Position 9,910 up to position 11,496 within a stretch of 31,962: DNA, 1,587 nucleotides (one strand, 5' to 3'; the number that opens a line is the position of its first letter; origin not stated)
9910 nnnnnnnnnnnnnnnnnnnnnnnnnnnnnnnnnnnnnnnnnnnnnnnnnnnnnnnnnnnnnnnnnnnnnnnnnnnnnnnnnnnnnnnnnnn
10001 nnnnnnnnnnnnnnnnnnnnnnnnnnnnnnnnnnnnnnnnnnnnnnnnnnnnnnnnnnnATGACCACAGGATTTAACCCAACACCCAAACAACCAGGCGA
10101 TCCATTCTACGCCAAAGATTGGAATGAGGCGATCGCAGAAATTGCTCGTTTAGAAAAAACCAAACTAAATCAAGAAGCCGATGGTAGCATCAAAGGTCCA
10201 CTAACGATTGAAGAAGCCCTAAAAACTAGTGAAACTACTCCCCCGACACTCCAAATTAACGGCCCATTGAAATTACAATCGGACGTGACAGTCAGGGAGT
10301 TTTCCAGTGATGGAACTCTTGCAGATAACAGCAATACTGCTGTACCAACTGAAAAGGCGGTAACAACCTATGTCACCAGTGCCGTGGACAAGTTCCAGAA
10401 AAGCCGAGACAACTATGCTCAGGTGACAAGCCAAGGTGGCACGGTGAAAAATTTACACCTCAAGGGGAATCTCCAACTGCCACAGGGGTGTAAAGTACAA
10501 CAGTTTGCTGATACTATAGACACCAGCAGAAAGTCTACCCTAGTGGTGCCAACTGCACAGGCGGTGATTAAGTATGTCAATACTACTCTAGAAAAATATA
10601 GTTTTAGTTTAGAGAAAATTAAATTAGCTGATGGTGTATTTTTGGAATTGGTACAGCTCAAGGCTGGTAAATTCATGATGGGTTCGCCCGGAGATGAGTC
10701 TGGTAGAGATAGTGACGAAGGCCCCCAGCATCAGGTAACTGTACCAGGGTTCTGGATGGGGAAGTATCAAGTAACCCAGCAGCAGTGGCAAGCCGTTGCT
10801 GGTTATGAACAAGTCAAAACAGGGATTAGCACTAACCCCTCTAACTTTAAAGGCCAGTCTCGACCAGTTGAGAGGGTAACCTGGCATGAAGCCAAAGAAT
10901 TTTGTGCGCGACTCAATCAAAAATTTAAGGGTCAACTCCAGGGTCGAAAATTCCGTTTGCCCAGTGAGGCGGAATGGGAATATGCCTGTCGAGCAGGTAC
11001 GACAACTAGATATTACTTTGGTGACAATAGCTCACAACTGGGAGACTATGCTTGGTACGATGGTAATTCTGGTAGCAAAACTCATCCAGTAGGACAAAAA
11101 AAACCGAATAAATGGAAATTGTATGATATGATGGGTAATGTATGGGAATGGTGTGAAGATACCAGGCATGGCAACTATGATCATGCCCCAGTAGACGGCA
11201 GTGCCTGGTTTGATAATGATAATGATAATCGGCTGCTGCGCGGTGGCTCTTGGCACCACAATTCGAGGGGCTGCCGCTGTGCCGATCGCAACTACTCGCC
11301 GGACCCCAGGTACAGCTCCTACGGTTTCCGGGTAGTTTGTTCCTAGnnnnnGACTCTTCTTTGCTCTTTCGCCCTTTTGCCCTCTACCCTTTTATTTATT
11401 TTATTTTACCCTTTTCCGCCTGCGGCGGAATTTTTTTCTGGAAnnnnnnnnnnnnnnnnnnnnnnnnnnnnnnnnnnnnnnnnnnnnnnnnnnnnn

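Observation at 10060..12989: Complete diversity-generating retroelement with direct evidence of adenine-specific mutagenesis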

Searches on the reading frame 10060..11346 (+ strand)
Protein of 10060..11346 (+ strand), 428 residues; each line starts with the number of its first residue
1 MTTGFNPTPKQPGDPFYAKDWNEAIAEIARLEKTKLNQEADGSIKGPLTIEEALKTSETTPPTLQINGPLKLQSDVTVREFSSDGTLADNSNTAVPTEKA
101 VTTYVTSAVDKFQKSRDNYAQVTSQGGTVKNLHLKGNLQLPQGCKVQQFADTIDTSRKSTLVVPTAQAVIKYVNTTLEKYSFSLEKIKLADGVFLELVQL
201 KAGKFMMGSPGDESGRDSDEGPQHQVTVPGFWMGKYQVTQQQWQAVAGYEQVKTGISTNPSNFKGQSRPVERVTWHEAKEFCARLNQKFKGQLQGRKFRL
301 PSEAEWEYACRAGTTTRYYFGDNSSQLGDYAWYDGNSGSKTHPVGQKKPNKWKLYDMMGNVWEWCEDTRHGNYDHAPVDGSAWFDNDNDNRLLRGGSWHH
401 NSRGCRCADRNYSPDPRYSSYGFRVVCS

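Call 4: search_protein_families(library=pfam, proteins=[window:10060-11346:+], max_evalue=0.01)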
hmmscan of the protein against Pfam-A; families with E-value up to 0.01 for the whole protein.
window:10060-11346:+ (428 aa): 1 family
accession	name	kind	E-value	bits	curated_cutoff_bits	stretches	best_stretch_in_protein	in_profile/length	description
PF03781.23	FGE-sulfatase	-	2.4e-54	185.1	23.3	1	196-426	4-254/255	Sulfatase-modifying factor enzyme 1-like domain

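Call 13: search_protein_families(library=phrogs, proteins=[window:10060-11346:+], max_evalue=0.01)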
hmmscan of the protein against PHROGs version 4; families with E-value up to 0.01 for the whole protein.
window:10060-11346:+ (428 aa): 4 families
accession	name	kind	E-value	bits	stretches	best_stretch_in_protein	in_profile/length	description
phrog_18508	-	other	1.7e-79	267.9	1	188-427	10-262/266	kinase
phrog_9851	-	tail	6.8e-09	35.1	1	76-109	1046-1079/1092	tail fiber protein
phrog_11262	-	tail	0.00012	22.3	1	298-427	269-387/393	tail protein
phrog_2889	-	unknown function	0.00076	19.4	0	350-371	236-257/418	-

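Call 14: search_protein_families(library=ncbifam, proteins=[window:10060-11346:+], max_evalue=0.01)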
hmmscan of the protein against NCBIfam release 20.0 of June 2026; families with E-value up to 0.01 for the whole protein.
window:10060-11346:+ (428 aa): 8 families
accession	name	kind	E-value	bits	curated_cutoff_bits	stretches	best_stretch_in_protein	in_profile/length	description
NF051459.1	pyoverdine_PvdO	equivalog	8.1e-40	136.6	500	1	196-426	35-277/280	dihydropyoverdine dehydrogenase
TIGR03525.2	GldK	equivalog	7.9e-26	91.3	350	2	267-427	219-405/408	T9SS ring complex lipoprotein PorK/GldK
TIGR03440.2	egtB_TIGR03440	equivalog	8.3e-19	68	360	2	266-425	272-412/413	ergothioneine biosynthesis protein EgtB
TIGR04344.1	ovoA_Nterm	equivalog_domain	8.1e-14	51.3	400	1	223-426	262-444/444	5-histidylcysteine sulfoxide synthase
NF041186.1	SenA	equivalog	1.1e-12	48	420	1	267-426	270-381/382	selenoneine synthase SenA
TIGR02171.1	Fb_sc_TIGR02171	subfamily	5.5e-09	34.6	544.35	1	277-404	139-254/912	TIGR02171 family lipoprotein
TIGR03524.1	GldJ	equivalog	2.6e-08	33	458.2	1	286-332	253-296/559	gliding motility lipoprotein GldJ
TIGR03530.1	GldJ_short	equivalog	2.7e-06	26.6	382.9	1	297-335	209-245/396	gliding motility lipoprotein GldJ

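Call 26: search_solved_structures(query=window:10060-11346:+, max_evalue=0.001)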
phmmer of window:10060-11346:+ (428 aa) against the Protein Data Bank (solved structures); distinct sequences matched with E-value up to 0.001: 26.
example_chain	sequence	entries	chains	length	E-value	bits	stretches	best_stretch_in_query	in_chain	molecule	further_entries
2y3c_A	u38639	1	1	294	5.7e-35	124.4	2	293-427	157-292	TREPONEMA DENTICOLA VARIABLE PROTEIN 1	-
5hha_A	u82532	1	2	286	4.5e-31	111.5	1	196-426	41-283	PvdO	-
2aft_X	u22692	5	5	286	1.5e-13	53.8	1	268-426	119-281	Sulfatase modifying factor 1 | Sulfatase-modifying factor 1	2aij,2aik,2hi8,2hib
2afy_X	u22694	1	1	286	1.8e-13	53.5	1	268-426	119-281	Sulfatase modifying factor 1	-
31dc_A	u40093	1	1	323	2.6e-13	53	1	268-426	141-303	Formylglycine-generating enzyme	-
2aii_X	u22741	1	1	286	2.7e-13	53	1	268-426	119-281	Sulfatase modifying factor 1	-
1y1e_X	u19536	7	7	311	4e-13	52.4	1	268-426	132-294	C-alpha-formyglycine-generating enzyme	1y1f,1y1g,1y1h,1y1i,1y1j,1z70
5ssy_A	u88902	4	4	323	4.6e-13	52.2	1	268-426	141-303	Formylglycine-generating enzyme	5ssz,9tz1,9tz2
5ssx_A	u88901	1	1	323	8.2e-13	51.4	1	268-426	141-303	Formylglycine-generating enzyme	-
8aru_A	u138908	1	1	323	1e-12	51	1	268-426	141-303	Formylglycine-generating enzyme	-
9myj_B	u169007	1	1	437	3.1e-12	49.5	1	267-426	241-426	Lipoprotein, putative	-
9p6h_B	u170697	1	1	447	3.1e-12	49.5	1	267-426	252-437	Lipoprotein, putative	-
9mzu_A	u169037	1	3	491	4.5e-12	48.9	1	267-426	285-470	PorK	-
9ots_A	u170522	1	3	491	4.5e-12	48.9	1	267-426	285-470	Por secretion system protein porK/gldK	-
1y4j_A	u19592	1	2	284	1.5e-11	47.2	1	267-424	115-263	Sulfatase modifying factor 2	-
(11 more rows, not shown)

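Call 38: find_homologous_proteins(query=window:10060-11346:+, max_evalue=1e-30)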
Query window:10060-11346:+ (428 aa): 7932 proteins with E <= 1e-30 among 8000 candidates; the best 120 are listed.
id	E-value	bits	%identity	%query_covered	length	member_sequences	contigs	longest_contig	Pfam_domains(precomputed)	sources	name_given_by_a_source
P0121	5.7e-159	548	60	100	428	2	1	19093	PF03781.23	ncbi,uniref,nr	ncbi:formylglycine-generating enzyme family protein [Moorena sp. SIO2C4]|uniref:formylglycine-genera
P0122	3.8e-156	539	57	57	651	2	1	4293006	PF03781.23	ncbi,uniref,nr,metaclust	ncbi:serine/threonine kinase [Microcystis aeruginosa NIES-2481]|uniref:formylglycine-generating enzy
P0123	1.1e-155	537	57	57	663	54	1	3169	PF03781.23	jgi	jgi:formylglycine-generating enzyme required for sulfatase activity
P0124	3.9e-155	535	58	57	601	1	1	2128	PF03781.23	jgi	jgi:formylglycine-generating enzyme required for sulfatase activity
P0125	2.6e-153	529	57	56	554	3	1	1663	PF03781.23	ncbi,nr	ncbi:MAG: formylglycine-generating enzyme family protein, partial [Microcystis aeruginosa LG11-05]|n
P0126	6.1e-144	498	57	100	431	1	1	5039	PF03781.23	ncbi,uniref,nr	ncbi:MAG: formylglycine-generating enzyme family protein [Moorea sp. SIO4E2]|uniref:formylglycine-ge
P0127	4.0e-142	492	56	100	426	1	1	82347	PF03781.23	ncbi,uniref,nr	ncbi:formylglycine-generating enzyme family protein [Moorena sp. SIO3B2]|uniref:formylglycine-genera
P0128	6.7e-142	492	53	55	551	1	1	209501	PF03781.23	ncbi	-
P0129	1.9e-140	487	56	56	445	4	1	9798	PF03781.23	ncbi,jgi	-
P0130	3.4e-139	483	55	57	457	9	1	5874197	PF03781.23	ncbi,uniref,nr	ncbi:hypothetical protein myaer102_17550 [Microcystis viridis NIES-102]|uniref:Sulfatase-modifying f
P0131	1.8e-138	480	55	100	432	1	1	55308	PF03781.23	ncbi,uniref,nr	ncbi:formylglycine-generating enzyme family protein [Moorena sp. SIO3B2]|uniref:formylglycine-genera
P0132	2.2e-138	480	54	100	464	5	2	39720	PF03781.23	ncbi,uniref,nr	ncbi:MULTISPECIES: formylglycine-generating enzyme family protein [unclassified Moorena]|uniref:form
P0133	3.1e-136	473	50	56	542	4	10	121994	PF03781.23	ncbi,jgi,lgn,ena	jgi:formylglycine-generating enzyme required for sulfatase activity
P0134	3.7e-136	473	50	56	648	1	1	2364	PF03781.23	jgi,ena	-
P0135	1.0e-135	471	54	100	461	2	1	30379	PF03781.23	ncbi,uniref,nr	ncbi:formylglycine-generating enzyme family protein [Moorena sp. SIO4A5]|uniref:formylglycine-genera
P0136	1.5e-135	471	60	90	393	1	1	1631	PF03781.23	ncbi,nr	ncbi:MAG: formylglycine-generating enzyme family protein, partial [Moorea sp. SIO3I7]|nr:formylglyci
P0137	3.9e-132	459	50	64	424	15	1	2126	PF03781.23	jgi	-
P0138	3.0e-130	453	51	100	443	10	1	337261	PF03781.23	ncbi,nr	ncbi:MAG: formylglycine-generating enzyme family protein [Symploca sp. SIO1C2]|nr:formylglycine-gene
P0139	8.7e-130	452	-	-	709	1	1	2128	PF03781.23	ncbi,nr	ncbi:MAG: SUMF1/EgtB/PvdO family nonheme iron enzyme, partial [Verrucomicrobia bacterium]|nr:SUMF1/E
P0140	7.8e-128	445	50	56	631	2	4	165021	PF03781.23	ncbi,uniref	ncbi:formylglycine-generating enzyme family protein [Microcoleus sp. C2C3]|uniref:formylglycine-gene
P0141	4.4e-127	443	48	55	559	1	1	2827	PF03781.23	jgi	-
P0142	8.2e-126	439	53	55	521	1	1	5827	PF03781.23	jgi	jgi:formylglycine-generating enzyme required for sulfatase activity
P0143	1.3e-125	438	48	55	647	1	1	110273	PF03781.23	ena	-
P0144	5.0e-125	436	52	56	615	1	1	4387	PF03781.23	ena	-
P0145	9.6e-125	435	55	54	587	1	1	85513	PF03781.23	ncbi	ncbi:MAG: formylglycine-generating enzyme family protein [Candidatus Omnitrophota bacterium]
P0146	2.0e-123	431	48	58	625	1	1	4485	PF03781.23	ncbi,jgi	jgi:formylglycine-generating enzyme required for sulfatase activity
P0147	2.1e-123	431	51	55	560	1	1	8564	PF03781.23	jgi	jgi:formylglycine-generating enzyme required for sulfatase activity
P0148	4.7e-123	430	49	57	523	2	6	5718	PF03781.23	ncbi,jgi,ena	ncbi:MAG: formylglycine-generating enzyme family protein [Phycisphaerae bacterium]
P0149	2.4e-122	427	49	57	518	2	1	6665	PF03781.23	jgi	-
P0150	1.2e-121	425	-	-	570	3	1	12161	PF03781.23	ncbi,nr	ncbi:MAG: formylglycine-generating enzyme family protein, partial [Verrucomicrobiota bacterium]|nr:f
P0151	5.7e-121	423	-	-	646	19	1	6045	PF03781.23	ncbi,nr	ncbi:MAG: formylglycine-generating enzyme family protein, partial [Verrucomicrobia bacterium]|nr:for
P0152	6.2e-121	423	50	56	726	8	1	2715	PF03781.23,PF13646.13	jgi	jgi:formylglycine-generating enzyme required for sulfatase activity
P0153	6.9e-121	422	51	57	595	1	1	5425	PF03781.23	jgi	jgi:formylglycine-generating enzyme required for sulfatase activity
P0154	9.6e-121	422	53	54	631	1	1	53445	PF03781.23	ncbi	ncbi:MAG: formylglycine-generating enzyme family protein [Candidatus Omnitrophota bacterium]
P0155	1.0e-120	422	43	68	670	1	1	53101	PF03781.23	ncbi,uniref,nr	ncbi:formylglycine-generating enzyme family protein [Dolichospermum sp. UHCC 0259]|uniref:formylglyc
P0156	1.5e-120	421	48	56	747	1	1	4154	PF03781.23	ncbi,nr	ncbi:MAG: formylglycine-generating enzyme family protein [Trichodesmium sp. MAG_R03]|nr:formylglycin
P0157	2.5e-120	421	49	56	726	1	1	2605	PF03781.23,PF13646.13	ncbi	ncbi:MAG: SUMF1/EgtB/PvdO family nonheme iron enzyme [Aphanizomenon sp.]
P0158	1.4e-119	418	-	-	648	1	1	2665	PF03781.23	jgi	jgi:formylglycine-generating enzyme required for sulfatase activity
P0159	8.9e-117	409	-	-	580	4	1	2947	PF03781.23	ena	-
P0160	1.2e-116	408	-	-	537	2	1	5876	PF03781.23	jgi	jgi:formylglycine-generating enzyme required for sulfatase activity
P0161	3.7e-116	407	-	-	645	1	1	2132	PF03781.23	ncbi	ncbi:MAG: formylglycine-generating enzyme family protein [bacterium]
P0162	5.2e-115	403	-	-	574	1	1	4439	PF03781.23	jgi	jgi:formylglycine-generating enzyme required for sulfatase activity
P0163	5.2e-115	403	-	-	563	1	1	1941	PF03781.23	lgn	-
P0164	5.9e-115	403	51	54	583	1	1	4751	PF03781.23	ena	-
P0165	7.1e-115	403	-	-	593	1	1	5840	PF03781.23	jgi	jgi:formylglycine-generating enzyme required for sulfatase activity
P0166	1.7e-114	401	-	-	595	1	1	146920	PF03781.23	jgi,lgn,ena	-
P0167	2.1e-114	401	-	-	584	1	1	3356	PF03781.23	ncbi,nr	ncbi:MAG: formylglycine-generating enzyme family protein [Verrucomicrobia bacterium]|nr:formylglycin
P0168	6.8e-114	399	-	-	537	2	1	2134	PF03781.23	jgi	jgi:formylglycine-generating enzyme required for sulfatase activity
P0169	1.1e-113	399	44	68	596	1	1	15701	PF03781.23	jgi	-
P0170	1.2e-113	399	-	-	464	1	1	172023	PF03781.23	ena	-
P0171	2.3e-113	398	51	54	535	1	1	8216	PF03781.23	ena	-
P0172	1.1e-112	395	-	-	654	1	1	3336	PF03781.23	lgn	-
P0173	1.3e-112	395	-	-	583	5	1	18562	PF03781.23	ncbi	-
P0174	2.5e-112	394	-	-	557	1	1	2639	PF03781.23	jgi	jgi:formylglycine-generating enzyme required for sulfatase activity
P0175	1.4e-111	392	-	-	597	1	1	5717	PF03781.23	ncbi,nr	ncbi:MAG: formylglycine-generating enzyme family protein [Akkermansiaceae bacterium]|nr:formylglycin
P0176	3.1e-111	391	-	-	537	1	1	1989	PF03781.23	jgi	-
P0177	1.5e-110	388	-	-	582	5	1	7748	PF03781.23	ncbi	-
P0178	1.8e-110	388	-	-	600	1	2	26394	PF03781.23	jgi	jgi:formylglycine-generating enzyme required for sulfatase activity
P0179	2.0e-110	388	50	56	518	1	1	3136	PF03781.23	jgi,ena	-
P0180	5.8e-110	386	-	-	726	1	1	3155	PF03781.23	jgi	jgi:formylglycine-generating enzyme required for sulfatase activity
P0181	1.2e-109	385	43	64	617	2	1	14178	PF03781.23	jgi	jgi:formylglycine-generating enzyme required for sulfatase activity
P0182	2.2e-109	384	-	-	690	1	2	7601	PF03781.23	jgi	-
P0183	9.9e-109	382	-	-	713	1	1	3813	PF03781.23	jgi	jgi:formylglycine-generating enzyme required for sulfatase activity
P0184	2.1e-108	381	-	-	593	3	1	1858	PF03781.23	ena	-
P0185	2.6e-108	381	-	-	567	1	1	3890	PF03781.23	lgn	-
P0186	3.9e-108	380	-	-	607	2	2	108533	PF03781.23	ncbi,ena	ncbi:MAG: formylglycine-generating enzyme family protein [Thermoguttaceae bacterium]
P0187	9.7e-108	379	-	-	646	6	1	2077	PF03781.23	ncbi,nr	ncbi:MAG: formylglycine-generating enzyme family protein, partial [Verrucomicrobia bacterium]|nr:for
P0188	1.2e-107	379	-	-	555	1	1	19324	PF03781.23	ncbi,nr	ncbi:MAG: formylglycine-generating enzyme family protein, partial [Planctomycetaceae bacterium]|nr:f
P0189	2.9e-107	378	-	-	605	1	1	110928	PF03781.23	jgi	jgi:formylglycine-generating enzyme required for sulfatase activity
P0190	1.0e-106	376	-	-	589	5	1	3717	PF03781.23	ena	-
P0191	6.3e-106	373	-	-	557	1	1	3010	PF03781.23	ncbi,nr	ncbi:MAG: formylglycine-generating enzyme family protein, partial [Verrucomicrobia bacterium]|nr:for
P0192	1.1e-105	372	-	-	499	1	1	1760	PF03781.23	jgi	jgi:formylglycine-generating enzyme required for sulfatase activity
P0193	1.2e-105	372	-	-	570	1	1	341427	PF03781.23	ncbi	-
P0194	2.9e-105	371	-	-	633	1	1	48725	PF07603.18,PF03781.23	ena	-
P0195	4.9e-105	370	-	-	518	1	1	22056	PF03781.23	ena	-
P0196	8.3e-105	369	46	65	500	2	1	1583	PF03781.23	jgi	jgi:formylglycine-generating enzyme required for sulfatase activity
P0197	3.5e-104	367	-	-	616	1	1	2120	PF03781.23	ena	-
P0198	4.6e-104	367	-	-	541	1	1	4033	PF13927.13,PF03781.23,PF19081.7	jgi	jgi:formylglycine-generating enzyme required for sulfatase activity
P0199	7.9e-104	366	-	-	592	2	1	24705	PF03781.23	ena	-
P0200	1.2e-103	366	-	-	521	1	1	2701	PF03781.23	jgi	-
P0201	1.6e-103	365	-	-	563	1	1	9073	PF03781.23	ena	-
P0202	8.0e-103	363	-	-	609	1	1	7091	PF03781.23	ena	-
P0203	1.2e-102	362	-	-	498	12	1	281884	PF03781.23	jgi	jgi:formylglycine-generating enzyme required for sulfatase activity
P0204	1.2e-102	362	-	-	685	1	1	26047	PF03781.23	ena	-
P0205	1.8e-102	362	-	-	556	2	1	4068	PF03781.23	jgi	jgi:formylglycine-generating enzyme required for sulfatase activity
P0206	2.3e-102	361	-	-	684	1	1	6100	PF03781.23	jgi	jgi:formylglycine-generating enzyme required for sulfatase activity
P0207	2.8e-102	361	-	-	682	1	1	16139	PF03781.23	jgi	jgi:formylglycine-generating enzyme required for sulfatase activity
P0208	3.5e-102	361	-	-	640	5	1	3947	PF03781.23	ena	-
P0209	6.4e-102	360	-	-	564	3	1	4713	PF03781.23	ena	-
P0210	9.0e-102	359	-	-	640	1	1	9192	PF03781.23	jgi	-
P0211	1.3e-101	359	51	55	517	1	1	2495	PF03781.23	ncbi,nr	ncbi:hypothetical protein FACS189460_5330 [Deltaproteobacteria bacterium]|nr:hypothetical protein FA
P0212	1.6e-101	359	-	-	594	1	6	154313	PF03781.23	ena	-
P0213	2.7e-101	358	-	-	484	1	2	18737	PF03781.23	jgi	-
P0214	2.9e-101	358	-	-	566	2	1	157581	PF03781.23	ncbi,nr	ncbi:MAG TPA: formylglycine-generating enzyme family protein [Opitutaceae bacterium]|nr:formylglycin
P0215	7.5e-101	356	56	74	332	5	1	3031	PF03781.23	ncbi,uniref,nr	ncbi:formylglycine-generating enzyme family protein [Moorena sp. SIO4A5]|uniref:formylglycine-genera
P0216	1.1e-100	356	-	-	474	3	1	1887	PF03781.23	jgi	jgi:formylglycine-generating enzyme required for sulfatase activity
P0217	1.8e-100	355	-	-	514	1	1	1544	PF03781.23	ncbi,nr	ncbi:MAG: SUMF1/EgtB/PvdO family nonheme iron enzyme, partial [Verrucomicrobia bacterium]|nr:SUMF1/E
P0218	3.4e-100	354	-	-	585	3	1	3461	PF03781.23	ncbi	-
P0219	4.0e-100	354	-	-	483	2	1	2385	PF03781.23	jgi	jgi:formylglycine-generating enzyme required for sulfatase activity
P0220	5.9e-100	353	-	-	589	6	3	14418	PF03781.23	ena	-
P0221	9.9e-100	353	-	-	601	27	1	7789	PF03781.23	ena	-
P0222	2.7e-99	351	-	-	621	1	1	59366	PF03781.23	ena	-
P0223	1.3e-98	349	-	-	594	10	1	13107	PF03781.23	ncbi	-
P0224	6.6e-98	347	-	-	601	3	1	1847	PF03781.23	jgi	jgi:formylglycine-generating enzyme required for sulfatase activity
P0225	1.0e-97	346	-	-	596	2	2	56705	PF03781.23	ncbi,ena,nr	ncbi:MAG: formylglycine-generating enzyme family protein [Verrucomicrobia bacterium]|nr:formylglycin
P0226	1.1e-97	346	-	-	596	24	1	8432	PF03781.23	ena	-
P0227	5.0e-97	344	-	-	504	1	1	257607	PF03781.23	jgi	jgi:formylglycine-generating enzyme required for sulfatase activity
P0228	5.5e-97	344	-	-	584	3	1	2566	PF03781.23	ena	-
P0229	5.9e-97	344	-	-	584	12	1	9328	PF03781.23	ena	-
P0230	9.4e-97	343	-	-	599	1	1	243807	PF03781.23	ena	-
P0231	2.4e-96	342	-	-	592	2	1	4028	PF03781.23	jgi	jgi:formylglycine-generating enzyme required for sulfatase activity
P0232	7.0e-96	340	-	-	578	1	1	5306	PF03781.23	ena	-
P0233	1.1e-95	339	-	-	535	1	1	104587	PF03781.23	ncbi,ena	-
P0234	1.6e-95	339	44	66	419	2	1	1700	PF03781.23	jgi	-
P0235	1.6e-95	339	-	-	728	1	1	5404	PF03781.23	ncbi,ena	-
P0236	1.6e-95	339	-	-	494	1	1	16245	PF03781.23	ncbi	-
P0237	3.3e-95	338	-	-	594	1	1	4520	PF03781.23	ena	-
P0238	5.4e-95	337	-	-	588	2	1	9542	PF03781.23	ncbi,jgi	-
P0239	5.5e-95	337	-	-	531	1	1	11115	PF03781.23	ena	-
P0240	5.6e-95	337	-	-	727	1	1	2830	PF03781.23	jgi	jgi:formylglycine-generating enzyme required for sulfatase activity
